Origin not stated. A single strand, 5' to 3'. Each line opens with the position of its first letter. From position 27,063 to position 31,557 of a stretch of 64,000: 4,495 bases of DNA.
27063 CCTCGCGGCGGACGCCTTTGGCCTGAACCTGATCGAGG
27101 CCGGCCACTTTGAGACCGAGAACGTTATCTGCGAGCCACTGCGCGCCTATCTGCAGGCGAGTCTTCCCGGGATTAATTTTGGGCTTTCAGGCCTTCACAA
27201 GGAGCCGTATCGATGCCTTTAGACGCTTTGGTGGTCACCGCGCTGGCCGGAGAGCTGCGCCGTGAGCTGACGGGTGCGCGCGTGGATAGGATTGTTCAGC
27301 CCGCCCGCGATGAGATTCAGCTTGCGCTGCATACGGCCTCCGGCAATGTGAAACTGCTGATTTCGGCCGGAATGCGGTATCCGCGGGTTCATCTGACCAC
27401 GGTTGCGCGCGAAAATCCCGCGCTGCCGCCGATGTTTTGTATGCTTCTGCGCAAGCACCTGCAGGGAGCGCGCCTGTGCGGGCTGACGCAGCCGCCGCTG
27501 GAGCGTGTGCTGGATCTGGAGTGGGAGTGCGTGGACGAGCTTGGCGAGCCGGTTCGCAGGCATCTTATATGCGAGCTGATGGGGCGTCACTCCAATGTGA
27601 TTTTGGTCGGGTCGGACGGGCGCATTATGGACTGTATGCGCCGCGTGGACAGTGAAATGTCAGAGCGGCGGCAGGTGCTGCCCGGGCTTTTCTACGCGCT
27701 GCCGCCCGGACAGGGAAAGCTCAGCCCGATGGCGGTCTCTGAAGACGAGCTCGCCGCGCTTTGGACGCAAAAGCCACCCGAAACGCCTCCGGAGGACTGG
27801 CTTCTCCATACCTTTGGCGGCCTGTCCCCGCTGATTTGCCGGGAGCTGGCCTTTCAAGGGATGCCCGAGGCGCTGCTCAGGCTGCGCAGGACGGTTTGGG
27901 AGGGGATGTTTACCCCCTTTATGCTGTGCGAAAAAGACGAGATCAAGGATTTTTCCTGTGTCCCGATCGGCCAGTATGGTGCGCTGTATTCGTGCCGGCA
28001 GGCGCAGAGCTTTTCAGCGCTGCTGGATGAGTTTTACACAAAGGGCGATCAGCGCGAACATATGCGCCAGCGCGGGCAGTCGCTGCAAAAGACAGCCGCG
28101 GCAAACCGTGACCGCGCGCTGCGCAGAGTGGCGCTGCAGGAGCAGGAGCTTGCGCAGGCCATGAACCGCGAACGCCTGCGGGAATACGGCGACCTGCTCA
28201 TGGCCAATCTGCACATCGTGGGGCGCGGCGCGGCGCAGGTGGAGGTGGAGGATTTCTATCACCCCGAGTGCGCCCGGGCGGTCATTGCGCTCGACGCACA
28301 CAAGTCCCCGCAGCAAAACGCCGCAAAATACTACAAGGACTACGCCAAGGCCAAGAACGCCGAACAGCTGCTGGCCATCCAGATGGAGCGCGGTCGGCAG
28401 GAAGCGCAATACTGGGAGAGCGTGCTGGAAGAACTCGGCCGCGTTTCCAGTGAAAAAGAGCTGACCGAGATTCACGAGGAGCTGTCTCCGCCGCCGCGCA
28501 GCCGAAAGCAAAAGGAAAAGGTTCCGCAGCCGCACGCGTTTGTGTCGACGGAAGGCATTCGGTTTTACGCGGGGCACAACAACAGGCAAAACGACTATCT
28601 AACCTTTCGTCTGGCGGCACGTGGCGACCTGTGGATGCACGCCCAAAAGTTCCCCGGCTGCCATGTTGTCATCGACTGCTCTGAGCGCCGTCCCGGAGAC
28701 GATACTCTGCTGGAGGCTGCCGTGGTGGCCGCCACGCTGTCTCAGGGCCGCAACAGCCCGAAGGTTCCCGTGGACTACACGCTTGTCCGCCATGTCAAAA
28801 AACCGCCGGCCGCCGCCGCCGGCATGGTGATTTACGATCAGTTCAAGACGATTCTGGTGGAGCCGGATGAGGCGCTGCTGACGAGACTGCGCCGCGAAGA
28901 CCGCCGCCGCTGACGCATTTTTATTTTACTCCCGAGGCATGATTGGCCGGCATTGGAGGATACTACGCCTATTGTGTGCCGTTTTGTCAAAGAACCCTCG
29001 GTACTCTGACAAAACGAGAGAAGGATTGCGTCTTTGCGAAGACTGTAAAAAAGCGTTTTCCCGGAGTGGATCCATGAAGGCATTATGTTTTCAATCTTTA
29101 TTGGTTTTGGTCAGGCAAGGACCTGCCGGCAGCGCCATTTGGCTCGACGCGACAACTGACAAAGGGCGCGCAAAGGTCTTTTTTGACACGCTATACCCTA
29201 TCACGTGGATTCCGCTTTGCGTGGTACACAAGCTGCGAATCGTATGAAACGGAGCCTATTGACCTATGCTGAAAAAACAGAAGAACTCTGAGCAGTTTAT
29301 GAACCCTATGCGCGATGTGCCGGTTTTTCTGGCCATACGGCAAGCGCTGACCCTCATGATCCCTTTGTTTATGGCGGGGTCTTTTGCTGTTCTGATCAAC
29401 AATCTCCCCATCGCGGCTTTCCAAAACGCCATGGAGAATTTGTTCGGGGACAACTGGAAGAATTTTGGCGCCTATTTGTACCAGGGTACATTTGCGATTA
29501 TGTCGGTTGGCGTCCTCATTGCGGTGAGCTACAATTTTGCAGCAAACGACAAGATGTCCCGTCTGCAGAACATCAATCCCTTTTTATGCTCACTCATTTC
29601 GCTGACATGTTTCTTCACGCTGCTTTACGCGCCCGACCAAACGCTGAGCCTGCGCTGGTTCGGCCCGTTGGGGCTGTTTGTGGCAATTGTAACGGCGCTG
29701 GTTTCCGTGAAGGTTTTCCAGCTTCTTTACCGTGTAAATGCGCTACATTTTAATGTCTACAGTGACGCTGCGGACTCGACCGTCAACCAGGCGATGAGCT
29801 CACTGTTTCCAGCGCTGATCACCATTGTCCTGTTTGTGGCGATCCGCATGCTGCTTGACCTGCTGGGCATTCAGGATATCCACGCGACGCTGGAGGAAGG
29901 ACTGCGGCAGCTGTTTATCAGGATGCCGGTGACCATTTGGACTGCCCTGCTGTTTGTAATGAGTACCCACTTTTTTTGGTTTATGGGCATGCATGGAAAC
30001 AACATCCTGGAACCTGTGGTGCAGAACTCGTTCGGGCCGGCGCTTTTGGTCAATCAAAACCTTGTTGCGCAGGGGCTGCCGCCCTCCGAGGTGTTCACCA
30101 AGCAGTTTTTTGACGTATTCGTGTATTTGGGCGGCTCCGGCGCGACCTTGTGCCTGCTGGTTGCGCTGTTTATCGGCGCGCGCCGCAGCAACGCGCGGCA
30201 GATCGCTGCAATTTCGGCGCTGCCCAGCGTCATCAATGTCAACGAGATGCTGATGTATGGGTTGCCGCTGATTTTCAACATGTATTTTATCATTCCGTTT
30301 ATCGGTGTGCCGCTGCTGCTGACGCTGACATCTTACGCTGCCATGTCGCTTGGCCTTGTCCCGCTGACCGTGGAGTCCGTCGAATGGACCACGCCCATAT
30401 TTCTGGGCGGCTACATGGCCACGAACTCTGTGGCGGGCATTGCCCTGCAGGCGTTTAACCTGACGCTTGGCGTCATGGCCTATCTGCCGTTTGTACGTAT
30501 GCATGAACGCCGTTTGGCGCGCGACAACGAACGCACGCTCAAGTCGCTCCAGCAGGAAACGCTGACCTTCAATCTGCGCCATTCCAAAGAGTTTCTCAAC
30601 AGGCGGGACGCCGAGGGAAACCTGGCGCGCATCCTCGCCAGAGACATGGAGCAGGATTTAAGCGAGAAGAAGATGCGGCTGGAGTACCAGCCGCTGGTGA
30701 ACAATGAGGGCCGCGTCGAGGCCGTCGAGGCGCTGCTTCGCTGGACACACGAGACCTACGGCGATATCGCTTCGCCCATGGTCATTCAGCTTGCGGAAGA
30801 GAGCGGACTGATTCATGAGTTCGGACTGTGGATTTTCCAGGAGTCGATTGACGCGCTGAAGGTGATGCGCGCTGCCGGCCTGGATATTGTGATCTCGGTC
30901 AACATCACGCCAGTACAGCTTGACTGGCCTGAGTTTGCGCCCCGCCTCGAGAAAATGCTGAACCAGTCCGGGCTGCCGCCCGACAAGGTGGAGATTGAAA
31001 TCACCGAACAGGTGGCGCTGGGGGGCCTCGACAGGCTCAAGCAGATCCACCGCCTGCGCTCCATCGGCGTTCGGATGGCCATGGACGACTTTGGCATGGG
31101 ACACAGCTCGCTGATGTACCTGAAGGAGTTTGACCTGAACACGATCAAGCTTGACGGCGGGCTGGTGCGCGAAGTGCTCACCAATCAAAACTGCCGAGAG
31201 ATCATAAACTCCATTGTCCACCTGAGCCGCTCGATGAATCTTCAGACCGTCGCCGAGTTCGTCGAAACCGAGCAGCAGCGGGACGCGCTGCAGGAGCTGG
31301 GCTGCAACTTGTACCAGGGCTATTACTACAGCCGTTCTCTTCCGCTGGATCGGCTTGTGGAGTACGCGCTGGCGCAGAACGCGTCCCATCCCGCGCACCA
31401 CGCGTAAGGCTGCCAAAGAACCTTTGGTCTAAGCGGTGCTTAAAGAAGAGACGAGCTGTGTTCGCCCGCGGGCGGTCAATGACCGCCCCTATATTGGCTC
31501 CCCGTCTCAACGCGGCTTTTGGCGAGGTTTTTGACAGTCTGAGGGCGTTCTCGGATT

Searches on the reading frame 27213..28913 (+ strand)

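Call 24: search_protein_families(library=pfam, proteins=[window:27213-28913:+])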
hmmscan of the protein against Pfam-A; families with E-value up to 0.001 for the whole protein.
window:27213-28913:+ (566 aa): 3 families
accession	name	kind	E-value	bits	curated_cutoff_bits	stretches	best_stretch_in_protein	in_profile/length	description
PF05833.16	NFACT_N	-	1.4e-118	397.1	31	1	4-426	1-439/456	NFACT N-terminal and middle domains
PF05670.18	NFACT-R_1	-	5.1e-09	37.1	29.8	1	441-533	3-98/112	NFACT protein RNA binding domain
PF18297.6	NFACT-R_2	-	0.00017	22.2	26.9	0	453-525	14-82/104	NFACT protein RNA binding domain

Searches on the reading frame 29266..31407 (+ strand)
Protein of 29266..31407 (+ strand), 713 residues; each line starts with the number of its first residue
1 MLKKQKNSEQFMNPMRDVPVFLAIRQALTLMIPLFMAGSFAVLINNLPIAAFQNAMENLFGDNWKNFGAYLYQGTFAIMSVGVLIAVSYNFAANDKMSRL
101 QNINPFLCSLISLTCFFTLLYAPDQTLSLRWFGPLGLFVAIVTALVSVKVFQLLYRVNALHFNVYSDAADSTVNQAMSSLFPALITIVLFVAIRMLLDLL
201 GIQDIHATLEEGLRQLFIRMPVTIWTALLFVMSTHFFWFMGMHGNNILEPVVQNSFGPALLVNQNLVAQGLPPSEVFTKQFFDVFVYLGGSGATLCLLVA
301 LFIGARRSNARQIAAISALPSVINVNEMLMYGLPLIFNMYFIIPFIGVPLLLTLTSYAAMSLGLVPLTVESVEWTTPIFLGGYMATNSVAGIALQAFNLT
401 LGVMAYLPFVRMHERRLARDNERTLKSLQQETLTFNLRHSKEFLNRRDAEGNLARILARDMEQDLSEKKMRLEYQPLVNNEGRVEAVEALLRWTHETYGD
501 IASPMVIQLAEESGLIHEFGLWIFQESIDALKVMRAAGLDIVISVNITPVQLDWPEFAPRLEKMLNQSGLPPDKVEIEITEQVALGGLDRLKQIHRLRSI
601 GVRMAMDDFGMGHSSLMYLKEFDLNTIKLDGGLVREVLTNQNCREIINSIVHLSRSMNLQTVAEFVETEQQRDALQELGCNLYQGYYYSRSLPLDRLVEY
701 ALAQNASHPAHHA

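Call 24: search_protein_families(library=pfam, proteins=[window:29266-31407:+])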
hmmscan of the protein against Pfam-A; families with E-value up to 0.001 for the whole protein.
window:29266-31407:+ (713 aa): 2 families
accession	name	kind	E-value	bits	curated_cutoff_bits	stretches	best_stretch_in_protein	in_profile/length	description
PF00563.25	EAL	-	4.9e-60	203.3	31.3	1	459-690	2-235/236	EAL domain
PF02378.23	PTS_EIIC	-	2.5e-28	99.5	30.7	1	26-346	2-316/319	Phosphotransferase system, EIIC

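Call 86: find_encoding_contigs(protein=window:29266-31407:+, flank=3000, max_places=5)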
Protein window:29266-31407:+ (713 aa): 1 contig read that carries it; 1 place shown.
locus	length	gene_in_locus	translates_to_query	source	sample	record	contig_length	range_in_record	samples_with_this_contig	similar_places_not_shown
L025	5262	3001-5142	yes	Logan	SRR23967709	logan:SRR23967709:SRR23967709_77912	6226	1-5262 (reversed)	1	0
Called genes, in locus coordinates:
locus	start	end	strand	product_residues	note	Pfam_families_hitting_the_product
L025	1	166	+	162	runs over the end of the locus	PF12847:Methyltransf_18, PF04816:TrmK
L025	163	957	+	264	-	PF01784:DUF34_NIF3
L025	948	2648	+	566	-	PF05833:NFACT_N, PF05670:NFACT-R_1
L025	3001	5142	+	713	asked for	PF02378:PTS_EIIC, PF00563:EAL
